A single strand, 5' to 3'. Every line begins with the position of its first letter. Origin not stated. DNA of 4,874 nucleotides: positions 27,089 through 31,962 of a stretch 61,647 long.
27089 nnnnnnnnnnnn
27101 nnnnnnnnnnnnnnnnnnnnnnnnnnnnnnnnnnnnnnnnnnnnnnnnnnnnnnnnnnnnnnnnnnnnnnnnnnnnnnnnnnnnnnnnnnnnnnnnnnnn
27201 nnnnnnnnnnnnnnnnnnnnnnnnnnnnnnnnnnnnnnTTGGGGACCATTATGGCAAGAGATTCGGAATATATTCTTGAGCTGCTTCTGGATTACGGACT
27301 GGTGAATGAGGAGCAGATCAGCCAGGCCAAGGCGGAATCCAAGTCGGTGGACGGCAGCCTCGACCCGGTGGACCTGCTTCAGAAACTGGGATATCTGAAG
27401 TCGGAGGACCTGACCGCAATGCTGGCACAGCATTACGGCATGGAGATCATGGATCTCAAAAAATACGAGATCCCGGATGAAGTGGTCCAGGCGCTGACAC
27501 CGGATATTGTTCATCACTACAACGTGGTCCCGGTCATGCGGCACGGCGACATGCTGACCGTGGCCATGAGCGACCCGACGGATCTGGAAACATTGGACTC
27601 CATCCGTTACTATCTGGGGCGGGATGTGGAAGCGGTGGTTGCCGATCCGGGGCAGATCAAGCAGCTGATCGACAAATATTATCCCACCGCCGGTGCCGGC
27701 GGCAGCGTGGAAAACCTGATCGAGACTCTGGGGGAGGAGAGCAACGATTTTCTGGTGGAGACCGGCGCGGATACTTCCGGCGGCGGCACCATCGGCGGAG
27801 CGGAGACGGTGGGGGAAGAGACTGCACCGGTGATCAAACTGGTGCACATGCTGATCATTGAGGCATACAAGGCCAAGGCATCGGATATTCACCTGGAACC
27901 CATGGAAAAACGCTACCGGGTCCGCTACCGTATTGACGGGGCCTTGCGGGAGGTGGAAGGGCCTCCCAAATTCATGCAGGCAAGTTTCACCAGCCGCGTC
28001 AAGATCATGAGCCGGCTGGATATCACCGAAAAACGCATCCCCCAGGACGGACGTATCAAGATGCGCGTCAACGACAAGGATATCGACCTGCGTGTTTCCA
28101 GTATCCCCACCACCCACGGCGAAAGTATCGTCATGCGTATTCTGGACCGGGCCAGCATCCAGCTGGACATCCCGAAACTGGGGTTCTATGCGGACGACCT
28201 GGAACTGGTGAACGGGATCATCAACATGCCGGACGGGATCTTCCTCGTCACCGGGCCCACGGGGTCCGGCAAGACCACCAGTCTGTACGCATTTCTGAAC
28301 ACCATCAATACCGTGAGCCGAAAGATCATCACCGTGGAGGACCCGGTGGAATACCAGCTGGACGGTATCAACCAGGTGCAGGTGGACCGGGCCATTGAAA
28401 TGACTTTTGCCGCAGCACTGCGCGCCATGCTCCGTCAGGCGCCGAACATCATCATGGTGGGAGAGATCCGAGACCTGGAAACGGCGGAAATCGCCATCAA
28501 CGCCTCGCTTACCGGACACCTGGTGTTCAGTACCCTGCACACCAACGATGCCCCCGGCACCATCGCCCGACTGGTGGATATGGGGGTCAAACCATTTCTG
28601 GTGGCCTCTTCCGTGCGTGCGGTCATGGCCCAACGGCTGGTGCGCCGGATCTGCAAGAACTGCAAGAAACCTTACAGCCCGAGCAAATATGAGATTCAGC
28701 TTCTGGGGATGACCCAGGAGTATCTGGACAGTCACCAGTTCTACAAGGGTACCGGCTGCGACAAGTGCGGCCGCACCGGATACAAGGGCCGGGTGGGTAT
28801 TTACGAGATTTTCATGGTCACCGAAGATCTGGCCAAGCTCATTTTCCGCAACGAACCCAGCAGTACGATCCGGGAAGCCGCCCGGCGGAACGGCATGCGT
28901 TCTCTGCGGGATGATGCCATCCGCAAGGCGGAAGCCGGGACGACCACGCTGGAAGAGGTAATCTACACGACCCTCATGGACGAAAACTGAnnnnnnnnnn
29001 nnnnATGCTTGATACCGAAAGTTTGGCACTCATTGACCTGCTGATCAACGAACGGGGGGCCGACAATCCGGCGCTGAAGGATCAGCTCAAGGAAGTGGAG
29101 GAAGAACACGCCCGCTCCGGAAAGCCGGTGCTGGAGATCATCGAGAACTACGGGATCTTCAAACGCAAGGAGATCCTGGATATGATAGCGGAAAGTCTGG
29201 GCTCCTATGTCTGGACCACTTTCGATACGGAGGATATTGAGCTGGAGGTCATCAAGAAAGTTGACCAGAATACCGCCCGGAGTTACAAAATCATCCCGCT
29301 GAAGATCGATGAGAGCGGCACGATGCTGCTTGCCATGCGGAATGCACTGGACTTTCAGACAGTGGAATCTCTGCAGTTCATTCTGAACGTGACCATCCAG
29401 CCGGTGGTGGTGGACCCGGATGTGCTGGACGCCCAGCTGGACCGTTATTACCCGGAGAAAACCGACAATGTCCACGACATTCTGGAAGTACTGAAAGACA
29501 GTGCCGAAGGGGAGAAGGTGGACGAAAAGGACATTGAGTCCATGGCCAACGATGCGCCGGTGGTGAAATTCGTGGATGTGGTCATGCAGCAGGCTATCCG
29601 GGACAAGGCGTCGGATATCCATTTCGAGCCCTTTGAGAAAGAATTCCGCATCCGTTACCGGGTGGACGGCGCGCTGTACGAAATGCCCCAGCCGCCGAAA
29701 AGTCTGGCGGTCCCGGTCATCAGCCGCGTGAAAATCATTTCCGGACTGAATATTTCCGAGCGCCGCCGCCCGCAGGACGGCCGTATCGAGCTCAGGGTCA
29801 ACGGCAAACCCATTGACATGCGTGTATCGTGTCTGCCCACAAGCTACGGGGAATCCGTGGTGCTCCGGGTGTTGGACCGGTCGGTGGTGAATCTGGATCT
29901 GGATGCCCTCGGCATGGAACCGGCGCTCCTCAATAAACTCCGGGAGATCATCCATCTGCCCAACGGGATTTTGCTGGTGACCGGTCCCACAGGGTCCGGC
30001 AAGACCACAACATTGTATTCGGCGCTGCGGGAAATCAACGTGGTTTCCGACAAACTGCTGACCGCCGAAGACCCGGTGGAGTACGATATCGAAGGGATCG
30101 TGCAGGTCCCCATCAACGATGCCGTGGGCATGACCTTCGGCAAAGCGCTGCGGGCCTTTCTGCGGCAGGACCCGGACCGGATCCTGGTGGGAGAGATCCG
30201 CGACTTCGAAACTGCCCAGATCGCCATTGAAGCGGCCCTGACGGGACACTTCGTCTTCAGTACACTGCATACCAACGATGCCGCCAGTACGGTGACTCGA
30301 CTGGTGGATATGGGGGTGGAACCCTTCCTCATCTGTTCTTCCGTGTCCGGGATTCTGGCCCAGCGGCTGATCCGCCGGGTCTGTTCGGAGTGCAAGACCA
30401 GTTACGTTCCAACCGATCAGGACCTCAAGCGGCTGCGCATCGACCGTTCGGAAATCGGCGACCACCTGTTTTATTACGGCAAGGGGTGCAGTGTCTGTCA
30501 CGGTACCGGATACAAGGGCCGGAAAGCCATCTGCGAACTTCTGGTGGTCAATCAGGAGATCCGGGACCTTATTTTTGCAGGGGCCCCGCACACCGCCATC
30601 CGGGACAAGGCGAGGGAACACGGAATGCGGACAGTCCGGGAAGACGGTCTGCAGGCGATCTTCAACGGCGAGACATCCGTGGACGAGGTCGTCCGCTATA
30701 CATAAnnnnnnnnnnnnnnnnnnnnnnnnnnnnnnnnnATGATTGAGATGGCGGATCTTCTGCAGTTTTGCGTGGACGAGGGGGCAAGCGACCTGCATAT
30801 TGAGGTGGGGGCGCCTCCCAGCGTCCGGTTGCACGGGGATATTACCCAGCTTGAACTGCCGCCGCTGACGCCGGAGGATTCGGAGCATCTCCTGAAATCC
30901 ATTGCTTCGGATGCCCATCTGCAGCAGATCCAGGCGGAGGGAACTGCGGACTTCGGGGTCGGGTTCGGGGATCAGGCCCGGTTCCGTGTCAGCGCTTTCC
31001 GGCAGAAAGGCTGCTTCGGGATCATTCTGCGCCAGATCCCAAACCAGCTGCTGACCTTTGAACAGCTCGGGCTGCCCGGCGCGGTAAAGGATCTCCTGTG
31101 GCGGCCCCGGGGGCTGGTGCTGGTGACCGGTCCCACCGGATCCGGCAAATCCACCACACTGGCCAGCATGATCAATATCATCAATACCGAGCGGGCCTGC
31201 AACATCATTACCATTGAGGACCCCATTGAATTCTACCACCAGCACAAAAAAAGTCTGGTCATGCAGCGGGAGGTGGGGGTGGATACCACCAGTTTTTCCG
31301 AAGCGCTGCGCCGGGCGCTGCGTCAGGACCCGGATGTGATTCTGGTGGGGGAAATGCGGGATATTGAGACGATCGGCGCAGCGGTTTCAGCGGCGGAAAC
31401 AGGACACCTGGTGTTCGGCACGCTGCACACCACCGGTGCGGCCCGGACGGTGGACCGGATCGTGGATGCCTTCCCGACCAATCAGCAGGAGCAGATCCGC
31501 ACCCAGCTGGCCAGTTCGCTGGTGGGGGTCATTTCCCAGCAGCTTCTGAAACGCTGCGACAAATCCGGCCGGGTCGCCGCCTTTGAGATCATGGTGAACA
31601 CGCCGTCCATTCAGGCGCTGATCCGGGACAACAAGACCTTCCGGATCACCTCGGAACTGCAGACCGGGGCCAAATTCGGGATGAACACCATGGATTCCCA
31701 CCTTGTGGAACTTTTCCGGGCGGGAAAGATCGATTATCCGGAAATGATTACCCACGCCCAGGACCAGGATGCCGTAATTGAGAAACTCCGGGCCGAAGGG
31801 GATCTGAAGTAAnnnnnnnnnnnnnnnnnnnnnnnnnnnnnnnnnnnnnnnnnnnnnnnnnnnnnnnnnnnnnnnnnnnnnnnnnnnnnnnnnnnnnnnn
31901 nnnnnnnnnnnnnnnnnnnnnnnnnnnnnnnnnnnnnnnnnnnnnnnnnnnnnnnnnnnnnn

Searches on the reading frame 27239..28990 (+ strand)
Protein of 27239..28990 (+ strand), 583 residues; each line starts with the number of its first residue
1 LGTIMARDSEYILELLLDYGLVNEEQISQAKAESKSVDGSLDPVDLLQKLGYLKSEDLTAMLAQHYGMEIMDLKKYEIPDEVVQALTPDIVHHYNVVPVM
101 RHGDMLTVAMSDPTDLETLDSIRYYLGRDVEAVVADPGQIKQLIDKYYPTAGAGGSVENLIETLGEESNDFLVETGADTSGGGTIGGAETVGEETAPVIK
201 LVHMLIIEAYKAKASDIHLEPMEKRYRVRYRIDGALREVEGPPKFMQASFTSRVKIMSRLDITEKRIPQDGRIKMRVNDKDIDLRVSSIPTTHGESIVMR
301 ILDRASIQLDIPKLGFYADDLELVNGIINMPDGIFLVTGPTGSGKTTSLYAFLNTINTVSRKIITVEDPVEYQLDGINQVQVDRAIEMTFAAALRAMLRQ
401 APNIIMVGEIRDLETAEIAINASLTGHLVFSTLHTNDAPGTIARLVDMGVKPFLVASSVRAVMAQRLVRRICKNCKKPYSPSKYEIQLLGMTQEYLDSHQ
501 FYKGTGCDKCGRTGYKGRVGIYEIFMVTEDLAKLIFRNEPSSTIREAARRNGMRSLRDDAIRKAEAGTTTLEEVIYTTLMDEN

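Call 22: search_protein_families(library=pfam, proteins=[window:27239-28990:+], max_evalue=0.01)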
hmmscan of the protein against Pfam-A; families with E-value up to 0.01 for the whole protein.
window:27239-28990:+ (583 aa): 8 families
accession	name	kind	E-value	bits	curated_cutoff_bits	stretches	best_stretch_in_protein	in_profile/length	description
PF00437.27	T2SSE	-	4.7e-141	470.2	24.9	1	193-575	3-369/370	Type II/IV secretion system protein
PF05157.20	MshEN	-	1.3e-21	76.8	23.1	1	66-152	1-88/90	MshEN domain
PF13401.12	AAA_22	-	6.4e-05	23.7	27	1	331-377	4-50/130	AAA domain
PF13476.12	AAA_23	-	0.00051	21.2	27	1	328-352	15-39/201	AAA domain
PF13604.12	AAA_30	-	0.0059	16.8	27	0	322-363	8-49/191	AAA domain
PF13555.12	AAA_29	-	0.008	16.3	27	0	331-352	21-42/61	P-loop containing region of AAA domain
PF02689.20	Herpes_Helicase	-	0.0089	14.5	27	0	295-359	18-86/808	Helicase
PF13191.12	AAA_16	-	0.0096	16.9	32.6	0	331-372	24-63/167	AAA ATPase domain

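Call 79: search_protein_families(library=ncbifam, proteins=[window:27239-28990:+], max_evalue=0.001)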
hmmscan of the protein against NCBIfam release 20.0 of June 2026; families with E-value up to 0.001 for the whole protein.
window:27239-28990:+ (583 aa): 20 families
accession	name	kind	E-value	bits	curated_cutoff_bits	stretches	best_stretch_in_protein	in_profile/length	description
TIGR02538.1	type_IV_pilB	equivalog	3.7e-201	669.6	675.65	1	13-577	3-561/564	type IV-A pilus assembly ATPase PilB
TIGR02533.1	type_II_gspE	equivalog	3.1e-189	629.6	630.25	1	88-578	6-486/486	type II secretion system ATPase GspE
NF053534.1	T4PilAsmATPsTfpB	equivalog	6.4e-142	473.9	850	1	47-576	57-580/584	type IV pilus assembly ATPase TfpB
NF007755.0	PRK10436.1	equivalog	1.2e-130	436.4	617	1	89-577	12-458/465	type II secretion system protein GspE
NF041000.1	ATPase_ComGA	equivalog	6.1e-79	264.8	300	1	205-469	3-266/267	competence type IV pilus ATPase ComGA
TIGR01420.1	pilT_fam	subfamily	2.7e-54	184.7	319.1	1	204-470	4-270/343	PilT/PilU family type 4a pilus ATPase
TIGR02525.1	plasmid_TraJ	equivalog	1.2e-29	103.5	368.3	1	296-448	119-272/372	plasmid transfer ATPase TraJ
TIGR02524.1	dot_icm_DotB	equivalog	1.6e-23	83.5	463.3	1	310-447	113-258/358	Dot/Icm type IV secretion system ATPase DotB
NF058587.1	archaellum_moto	equivalog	2.5e-17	62.8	550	1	334-447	278-395/527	archaellum flagellar ATPase motor FlaI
TIGR02782.1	TrbB_P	equivalog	6.6e-16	58.5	304.55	1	336-447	140-254/303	P-type conjugative transfer ATPase TrbB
NF010469.0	PRK13894.1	subfamily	1.3e-14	54.3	508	1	335-446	152-265/320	conjugal transfer ATPase TrbB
TIGR03819.1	heli_sec_ATPase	hypoth_equivalog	1.8e-14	53.7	373.15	1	289-463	134-315/340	TadA family conjugal transfer-associated ATPase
TIGR02788.1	VirB11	equivalog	3.2e-14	52.7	249.95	1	336-450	148-267/308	P-type DNA transfer ATPase VirB11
NF008411.1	PRK11234.1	equivalog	2.6e-13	49.3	1170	1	12-165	484-634/723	cyclic di-3',5'-guanylate-activated glycosyltransferase NfrB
NF010407.0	PRK13833.1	subfamily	3.5e-10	39.8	499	1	336-448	148-262/323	conjugal transfer protein TrbB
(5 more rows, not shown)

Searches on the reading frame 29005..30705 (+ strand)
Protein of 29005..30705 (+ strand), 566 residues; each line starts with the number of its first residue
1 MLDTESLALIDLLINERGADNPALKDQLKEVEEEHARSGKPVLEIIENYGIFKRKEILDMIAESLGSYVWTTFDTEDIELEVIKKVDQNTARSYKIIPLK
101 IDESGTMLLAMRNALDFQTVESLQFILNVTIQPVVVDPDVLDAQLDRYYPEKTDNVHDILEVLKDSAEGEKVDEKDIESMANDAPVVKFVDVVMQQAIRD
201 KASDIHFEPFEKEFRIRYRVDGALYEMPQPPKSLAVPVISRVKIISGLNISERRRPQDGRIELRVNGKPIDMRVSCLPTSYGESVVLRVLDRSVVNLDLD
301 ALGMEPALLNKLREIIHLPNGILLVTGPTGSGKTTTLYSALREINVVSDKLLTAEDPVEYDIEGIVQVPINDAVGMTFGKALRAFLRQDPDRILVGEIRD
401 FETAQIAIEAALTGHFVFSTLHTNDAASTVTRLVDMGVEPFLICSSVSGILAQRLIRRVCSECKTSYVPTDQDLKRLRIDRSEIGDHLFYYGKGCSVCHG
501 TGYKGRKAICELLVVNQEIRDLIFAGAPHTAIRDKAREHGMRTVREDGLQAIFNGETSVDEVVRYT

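Call 22: search_protein_families(library=pfam, proteins=[window:29005-30705:+], max_evalue=0.01)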
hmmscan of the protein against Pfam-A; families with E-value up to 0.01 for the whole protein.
window:29005-30705:+ (566 aa): 6 families
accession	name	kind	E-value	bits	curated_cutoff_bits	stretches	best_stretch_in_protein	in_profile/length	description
PF00437.27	T2SSE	-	2.5e-137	457.9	24.9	1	181-564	3-370/370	Type II/IV secretion system protein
PF05157.20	MshEN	-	3e-13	50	23.1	1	74-152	9-87/90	MshEN domain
PF13401.12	AAA_22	-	0.00099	19.9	27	1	320-358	5-43/130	AAA domain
PF13191.12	AAA_16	-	0.0028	18.6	32.6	1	319-414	24-110/167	AAA ATPase domain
PF13476.12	AAA_23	-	0.0051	17.9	27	0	316-337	15-36/201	AAA domain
PF13555.12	AAA_29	-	0.0064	16.7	27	0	319-337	21-39/61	P-loop containing region of AAA domain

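Call 79: search_protein_families(library=ncbifam, proteins=[window:29005-30705:+], max_evalue=0.001)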
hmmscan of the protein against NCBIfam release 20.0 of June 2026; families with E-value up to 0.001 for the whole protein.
window:29005-30705:+ (566 aa): 18 families
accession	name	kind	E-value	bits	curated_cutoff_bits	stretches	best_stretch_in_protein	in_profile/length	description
TIGR02538.1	type_IV_pilB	equivalog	1.1e-182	608.7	675.65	1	24-566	13-562/564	type IV-A pilus assembly ATPase PilB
TIGR02533.1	type_II_gspE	equivalog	5.7e-181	602.4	630.25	1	85-566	3-486/486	type II secretion system ATPase GspE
NF053534.1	T4PilAsmATPsTfpB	equivalog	6.9e-133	444.1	850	1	81-564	91-580/584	type IV pilus assembly ATPase TfpB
NF007755.0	PRK10436.1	equivalog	7.2e-131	437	617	1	90-564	13-457/465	type II secretion system protein GspE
NF041000.1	ATPase_ComGA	equivalog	2e-75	253.2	300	1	193-457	3-266/267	competence type IV pilus ATPase ComGA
TIGR01420.1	pilT_fam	subfamily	2.1e-50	171.9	319.1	1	193-459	5-271/343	PilT/PilU family type 4a pilus ATPase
TIGR02524.1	dot_icm_DotB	equivalog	1.9e-25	89.8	463.3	1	312-435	126-258/358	Dot/Icm type IV secretion system ATPase DotB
TIGR02525.1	plasmid_TraJ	equivalog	2.9e-24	85.7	368.3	1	284-436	119-272/372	plasmid transfer ATPase TraJ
NF058587.1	archaellum_moto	equivalog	5.7e-16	58.4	550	1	323-435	278-395/527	archaellum flagellar ATPase motor FlaI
TIGR02782.1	TrbB_P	equivalog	2e-15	56.8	304.55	1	300-435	117-254/303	P-type conjugative transfer ATPase TrbB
TIGR03819.1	heli_sec_ATPase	hypoth_equivalog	1.7e-14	53.8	373.15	1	279-438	136-302/340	TadA family conjugal transfer-associated ATPase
TIGR02788.1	VirB11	equivalog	2.5e-13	49.7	249.95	1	323-437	147-266/308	P-type DNA transfer ATPase VirB11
NF010469.0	PRK13894.1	subfamily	1.1e-12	48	508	1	312-434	142-265/320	conjugal transfer ATPase TrbB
NF010407.0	PRK13833.1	subfamily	3.5e-12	46.4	499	1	323-437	147-263/323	conjugal transfer protein TrbB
NF010425.0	PRK13851.1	equivalog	2.1e-08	33.4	461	1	322-434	164-281/344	type IV secretion system protein VirB11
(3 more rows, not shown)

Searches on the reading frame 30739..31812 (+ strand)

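Call 22: search_protein_families(library=pfam, proteins=[window:30739-31812:+], max_evalue=0.01)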
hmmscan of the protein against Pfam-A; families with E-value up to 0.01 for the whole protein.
window:30739-31812:+ (357 aa): 13 families
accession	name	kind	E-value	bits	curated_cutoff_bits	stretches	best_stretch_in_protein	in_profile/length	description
PF00437.27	T2SSE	-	9.8e-53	179.5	24.9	1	12-283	20-288/370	Type II/IV secretion system protein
PF13604.12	AAA_30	-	2.7e-05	24.4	27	1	115-207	9-98/191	AAA domain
PF13401.12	AAA_22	-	8.8e-05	23.3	27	1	124-206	5-93/130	AAA domain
PF13555.12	AAA_29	-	0.00015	21.9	27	1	121-148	19-46/61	P-loop containing region of AAA domain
PF13191.12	AAA_16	-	0.00022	22.2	32.6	1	123-198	24-86/167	AAA ATPase domain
PF25199.1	nSTAND_NTPase5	-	0.0016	18.7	34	1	124-165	41-82/145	Novel STAND NTPase 5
PF00004.35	AAA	-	0.0035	18.2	21.2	1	127-274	1-124/131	ATPase family associated with various cellular activities (AAA)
PF04851.21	ResIII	-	0.0036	17.7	22.5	1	127-236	26-114/164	Type III restriction enzyme, res subunit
PF20720.3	nSTAND3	-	0.0039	17.3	27.2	1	124-167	17-59/155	Novel STAND NTPase 3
PF13476.12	AAA_23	-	0.0066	17.5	27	0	124-142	19-37/201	AAA domain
PF13173.12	AAA_14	-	0.0073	16.7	27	0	126-171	4-49/129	AAA domain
PF01580.24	FtsK_SpoIIIE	-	0.0089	15.9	24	0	126-145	41-60/221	FtsK/SpoIIIE family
PF12775.13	AAA_7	-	0.0091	16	25.8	0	119-153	28-62/181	P-loop containing dynein motor region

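Call 79: search_protein_families(library=ncbifam, proteins=[window:30739-31812:+], max_evalue=0.001)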
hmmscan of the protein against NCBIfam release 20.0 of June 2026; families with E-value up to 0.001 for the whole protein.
window:30739-31812:+ (357 aa): 17 families
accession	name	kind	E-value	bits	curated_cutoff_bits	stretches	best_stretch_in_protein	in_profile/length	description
TIGR01420.1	pilT_fam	subfamily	1.4e-140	468.4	319.1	1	4-343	2-341/343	PilT/PilU family type 4a pilus ATPase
TIGR02525.1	plasmid_TraJ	equivalog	6.1e-48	163.6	368.3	1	4-338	12-365/372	plasmid transfer ATPase TraJ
TIGR02538.1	type_IV_pilB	equivalog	4.8e-46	157.5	675.65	1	8-272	189-454/564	type IV-A pilus assembly ATPase PilB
TIGR02533.1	type_II_gspE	equivalog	1.4e-45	155.9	630.25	1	7-274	116-383/486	type II secretion system ATPase GspE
NF007755.0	PRK10436.1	equivalog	1.8e-43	148.9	617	1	6-272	91-357/465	type II secretion system protein GspE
TIGR02524.1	dot_icm_DotB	equivalog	7e-42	143.9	463.3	1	4-308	6-322/358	Dot/Icm type IV secretion system ATPase DotB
NF053534.1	T4PilAsmATPsTfpB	equivalog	7.2e-40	136.9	850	1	106-275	314-477/584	type IV pilus assembly ATPase TfpB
NF041000.1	ATPase_ComGA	equivalog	4.9e-38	130.7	300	1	80-271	80-266/267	competence type IV pilus ATPase ComGA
NF058587.1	archaellum_moto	equivalog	3e-17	62.6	550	1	127-242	278-394/527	archaellum flagellar ATPase motor FlaI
TIGR02788.1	VirB11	equivalog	3.9e-15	55.7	249.95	1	126-250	146-271/308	P-type DNA transfer ATPase VirB11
TIGR03819.1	heli_sec_ATPase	hypoth_equivalog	6.7e-15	55.1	373.15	1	122-266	176-324/340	TadA family conjugal transfer-associated ATPase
TIGR02782.1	TrbB_P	equivalog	2.1e-14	53.5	304.55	1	126-274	138-282/303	P-type conjugative transfer ATPase TrbB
NF010425.0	PRK13851.1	equivalog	4.7e-11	42.1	461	1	125-235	163-274/344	type IV secretion system protein VirB11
NF053672.1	bindosome_BasE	exception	5.2e-11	42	1000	1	127-254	273-401/512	bindosome assembly system ATPase subunit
NF010469.0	PRK13894.1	subfamily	1.6e-10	40.9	508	1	126-246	151-269/320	conjugal transfer ATPase TrbB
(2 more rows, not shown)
